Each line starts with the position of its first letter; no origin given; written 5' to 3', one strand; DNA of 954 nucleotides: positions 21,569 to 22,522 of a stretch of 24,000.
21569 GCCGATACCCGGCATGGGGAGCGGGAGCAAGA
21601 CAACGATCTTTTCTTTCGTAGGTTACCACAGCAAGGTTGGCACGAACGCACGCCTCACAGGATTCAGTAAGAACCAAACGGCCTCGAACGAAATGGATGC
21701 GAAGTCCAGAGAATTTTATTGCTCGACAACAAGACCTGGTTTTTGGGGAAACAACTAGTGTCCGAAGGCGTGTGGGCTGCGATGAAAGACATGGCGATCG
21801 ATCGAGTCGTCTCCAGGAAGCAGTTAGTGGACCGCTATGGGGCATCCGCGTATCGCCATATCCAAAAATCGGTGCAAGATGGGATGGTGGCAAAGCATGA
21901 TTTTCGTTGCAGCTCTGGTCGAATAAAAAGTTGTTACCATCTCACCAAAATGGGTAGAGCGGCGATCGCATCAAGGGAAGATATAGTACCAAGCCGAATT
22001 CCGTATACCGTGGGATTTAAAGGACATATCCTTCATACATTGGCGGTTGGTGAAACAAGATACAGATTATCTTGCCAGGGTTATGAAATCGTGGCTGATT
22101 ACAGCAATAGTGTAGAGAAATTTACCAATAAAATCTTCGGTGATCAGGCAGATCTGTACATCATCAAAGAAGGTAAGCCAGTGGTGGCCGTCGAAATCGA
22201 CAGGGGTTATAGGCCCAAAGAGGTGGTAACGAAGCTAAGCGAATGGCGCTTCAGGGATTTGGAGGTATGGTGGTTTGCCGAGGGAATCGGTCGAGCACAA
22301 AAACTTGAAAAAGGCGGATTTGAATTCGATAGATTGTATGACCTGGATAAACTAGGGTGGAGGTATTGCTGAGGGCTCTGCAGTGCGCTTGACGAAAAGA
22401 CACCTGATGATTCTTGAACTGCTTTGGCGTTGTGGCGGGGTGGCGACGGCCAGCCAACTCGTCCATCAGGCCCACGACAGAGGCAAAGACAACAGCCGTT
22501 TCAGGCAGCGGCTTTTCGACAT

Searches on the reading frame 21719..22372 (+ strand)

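Call 40: search_protein_families(library=pfam, proteins=[window:21719-22372:+], max_evalue=0.001)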
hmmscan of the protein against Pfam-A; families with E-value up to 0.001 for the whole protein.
window:21719-22372:+ (217 aa): 1 family
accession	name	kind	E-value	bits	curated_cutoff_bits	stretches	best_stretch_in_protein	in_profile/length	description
PF13814.12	Replic_Relax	-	0.00034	21.2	25.3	1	42-172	27-168/191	Replication-relaxation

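Call 76: search_protein_families(library=ncbifam, proteins=[window:21719-22372:+], max_evalue=0.001)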
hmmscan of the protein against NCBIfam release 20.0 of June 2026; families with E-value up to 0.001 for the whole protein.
window:21719-22372:+ (217 aa): 1 family
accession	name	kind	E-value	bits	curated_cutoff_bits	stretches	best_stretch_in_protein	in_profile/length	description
NF041423.1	MobC_subf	subfamily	0.00037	19.9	200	1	43-163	47-166/240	MobC family replication-relaxation protein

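Call 77: search_protein_families(library=phrogs, proteins=[window:21719-22372:+], max_evalue=0.001)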
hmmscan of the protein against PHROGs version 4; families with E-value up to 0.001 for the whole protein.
window:21719-22372:+ (217 aa): 0 families
